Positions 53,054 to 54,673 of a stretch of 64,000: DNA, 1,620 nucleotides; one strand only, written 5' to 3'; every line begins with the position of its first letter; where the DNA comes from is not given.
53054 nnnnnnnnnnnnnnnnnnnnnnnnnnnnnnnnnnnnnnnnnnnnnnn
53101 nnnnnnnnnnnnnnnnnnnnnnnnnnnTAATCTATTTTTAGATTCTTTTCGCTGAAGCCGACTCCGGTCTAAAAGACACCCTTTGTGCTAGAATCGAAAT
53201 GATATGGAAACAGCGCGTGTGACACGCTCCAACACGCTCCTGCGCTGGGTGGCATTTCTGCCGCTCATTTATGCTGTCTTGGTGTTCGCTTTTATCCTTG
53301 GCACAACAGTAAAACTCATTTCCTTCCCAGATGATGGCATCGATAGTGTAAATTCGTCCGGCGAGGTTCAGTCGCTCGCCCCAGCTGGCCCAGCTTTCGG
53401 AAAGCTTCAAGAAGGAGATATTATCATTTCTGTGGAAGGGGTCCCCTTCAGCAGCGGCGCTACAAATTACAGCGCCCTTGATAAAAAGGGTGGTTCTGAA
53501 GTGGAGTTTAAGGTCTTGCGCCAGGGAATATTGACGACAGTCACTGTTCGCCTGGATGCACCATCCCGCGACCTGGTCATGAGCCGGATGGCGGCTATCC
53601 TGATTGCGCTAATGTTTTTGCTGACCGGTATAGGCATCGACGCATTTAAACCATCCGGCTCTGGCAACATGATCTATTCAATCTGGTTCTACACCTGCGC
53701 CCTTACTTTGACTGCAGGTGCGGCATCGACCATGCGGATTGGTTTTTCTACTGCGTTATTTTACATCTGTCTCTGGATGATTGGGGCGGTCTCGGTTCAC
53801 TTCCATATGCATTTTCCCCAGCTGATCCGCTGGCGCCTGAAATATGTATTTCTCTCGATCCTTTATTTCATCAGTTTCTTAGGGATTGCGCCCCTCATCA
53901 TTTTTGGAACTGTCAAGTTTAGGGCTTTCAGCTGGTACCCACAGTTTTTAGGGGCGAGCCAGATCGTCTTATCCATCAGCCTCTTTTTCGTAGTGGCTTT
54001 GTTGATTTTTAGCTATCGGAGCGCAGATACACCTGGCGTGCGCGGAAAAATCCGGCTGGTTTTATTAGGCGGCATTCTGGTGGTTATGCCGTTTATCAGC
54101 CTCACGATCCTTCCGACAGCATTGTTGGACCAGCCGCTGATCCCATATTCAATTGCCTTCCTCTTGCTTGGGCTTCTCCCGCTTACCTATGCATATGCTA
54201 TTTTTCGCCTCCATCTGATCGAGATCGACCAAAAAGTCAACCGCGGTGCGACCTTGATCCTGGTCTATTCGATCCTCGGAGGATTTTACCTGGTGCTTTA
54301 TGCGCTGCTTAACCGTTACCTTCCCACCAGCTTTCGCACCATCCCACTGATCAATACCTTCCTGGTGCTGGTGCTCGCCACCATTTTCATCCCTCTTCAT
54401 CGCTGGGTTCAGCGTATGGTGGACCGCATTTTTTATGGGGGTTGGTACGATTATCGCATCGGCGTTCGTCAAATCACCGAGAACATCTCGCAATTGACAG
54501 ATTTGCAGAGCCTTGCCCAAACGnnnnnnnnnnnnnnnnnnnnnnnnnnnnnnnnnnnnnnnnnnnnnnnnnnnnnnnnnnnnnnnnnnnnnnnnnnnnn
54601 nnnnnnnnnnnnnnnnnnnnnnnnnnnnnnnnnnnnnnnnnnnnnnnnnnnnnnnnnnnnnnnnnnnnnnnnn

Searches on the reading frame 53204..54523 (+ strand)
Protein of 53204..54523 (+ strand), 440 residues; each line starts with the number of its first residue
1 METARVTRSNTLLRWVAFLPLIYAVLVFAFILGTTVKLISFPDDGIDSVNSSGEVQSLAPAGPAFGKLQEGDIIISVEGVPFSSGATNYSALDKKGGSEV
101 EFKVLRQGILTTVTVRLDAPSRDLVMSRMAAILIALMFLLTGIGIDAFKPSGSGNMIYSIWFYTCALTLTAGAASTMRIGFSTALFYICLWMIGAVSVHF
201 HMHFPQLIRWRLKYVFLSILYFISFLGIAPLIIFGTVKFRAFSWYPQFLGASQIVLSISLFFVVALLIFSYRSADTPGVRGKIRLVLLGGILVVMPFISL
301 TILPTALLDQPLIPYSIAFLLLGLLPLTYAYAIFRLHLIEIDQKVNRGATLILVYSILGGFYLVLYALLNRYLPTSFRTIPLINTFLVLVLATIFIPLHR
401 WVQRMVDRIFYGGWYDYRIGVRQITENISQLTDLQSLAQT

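Call 39: search_protein_families(library=pfam, alignment_id=A4, max_evalue=0.1)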
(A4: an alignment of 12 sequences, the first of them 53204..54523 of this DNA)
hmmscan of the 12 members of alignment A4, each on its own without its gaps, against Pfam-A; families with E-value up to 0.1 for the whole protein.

A. member 1, window:53204-54523:+ (440 aa): 5 families
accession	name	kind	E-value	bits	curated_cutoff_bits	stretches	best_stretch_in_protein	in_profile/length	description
PF13180.12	PDZ_2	-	1.3e-06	29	27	1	46-117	5-80/80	PDZ domain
PF17820.7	PDZ_6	-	0.0008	19.5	27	1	60-106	7-54/54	PDZ domain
PF00595.29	PDZ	-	0.0011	19.7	23.2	1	50-86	24-61/81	PDZ domain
PF14685.13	PDZ_Tricorn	-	0.0063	16.9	25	1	68-108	40-80/88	Tricorn protease PDZ domain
PF19805.5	DUF6288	-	0.042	13.4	26.3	1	55-87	5-40/402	Family of unknown function (DUF6288)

B. families by the number of members that match (of 12 scanned): 5 families
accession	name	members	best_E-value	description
PF13180.12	PDZ_2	11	1.3e-06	PDZ domain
PF17820.7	PDZ_6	7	0.00043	PDZ domain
PF00595.29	PDZ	6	0.0011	PDZ domain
PF19805.5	DUF6288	2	0.042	Family of unknown function (DUF6288)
PF14685.13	PDZ_Tricorn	1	0.0063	Tricorn protease PDZ domain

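Call 69: search_solved_structures(query=A4, max_evalue=1)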
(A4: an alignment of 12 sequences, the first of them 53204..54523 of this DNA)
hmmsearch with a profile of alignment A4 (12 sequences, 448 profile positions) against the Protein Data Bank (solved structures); distinct sequences matched with E-value up to 1: 132 (the best 60 are shown).
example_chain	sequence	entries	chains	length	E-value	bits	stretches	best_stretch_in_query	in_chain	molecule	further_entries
22kg_A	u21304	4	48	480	1.6e-09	40.4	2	53-116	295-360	Probable periplasmic serine endoprotease DegP-like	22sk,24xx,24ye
2kjp_A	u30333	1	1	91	2.9e-07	33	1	57-119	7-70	Uncharacterized protein ylbL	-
7l71_A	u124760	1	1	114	2.8e-06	29.7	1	38-124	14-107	Serine protease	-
7xft_A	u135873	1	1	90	2.9e-06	29.7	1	55-119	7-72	Putative zinc metalloprotease PA3649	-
7xfu_A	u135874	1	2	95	3.4e-06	29.5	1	56-119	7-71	Putative zinc metalloprotease PA3649,peptide GPAVLA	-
3otp_A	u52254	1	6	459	4.8e-06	29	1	60-125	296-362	Protease do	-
3mh4_A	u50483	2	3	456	5.6e-06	28.8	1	60-125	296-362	Protease do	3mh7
3mh5_A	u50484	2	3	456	5.6e-06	28.8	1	60-125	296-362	Protease do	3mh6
6jjk_A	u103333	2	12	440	9.4e-06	28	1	60-125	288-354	Periplasmic serine endoprotease DegP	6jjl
1ky9_A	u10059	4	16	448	9.8e-06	28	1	60-125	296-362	PROTEASE DO | Periplasmic serine endoprotease DegP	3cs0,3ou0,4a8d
3wkl_A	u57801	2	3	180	9.9e-06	28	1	54-114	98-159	Putative Zinc Metalloprotease AQ_1964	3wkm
2zle_A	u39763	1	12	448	9.9e-06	28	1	60-125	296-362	Protease do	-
9pno_A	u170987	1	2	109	1e-05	27.9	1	49-123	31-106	Trypsin-like serine protease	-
6jjo_A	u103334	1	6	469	1.1e-05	27.8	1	60-125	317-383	Periplasmic serine endoprotease DegP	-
10br_A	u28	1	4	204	1.2e-05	27.6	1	52-123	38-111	Periplasmic serine protease DO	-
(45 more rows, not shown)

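Call 70: search_protein_families(library=ncbifam, proteins=[window:53204-54523:+], max_evalue=0.01)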
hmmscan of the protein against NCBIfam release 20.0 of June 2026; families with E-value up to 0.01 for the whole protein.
window:53204-54523:+ (440 aa): 2 families
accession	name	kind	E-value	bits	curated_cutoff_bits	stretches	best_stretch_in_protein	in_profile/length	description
TIGR02037.1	degP_htrA_DO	subfamily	0.00083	18.4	416.2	1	55-122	263-332/434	Do family serine endopeptidase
NF053637.1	SerProtHtrAspr2045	equivalog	0.003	16.6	650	1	49-124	317-393/394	serine protease HtrA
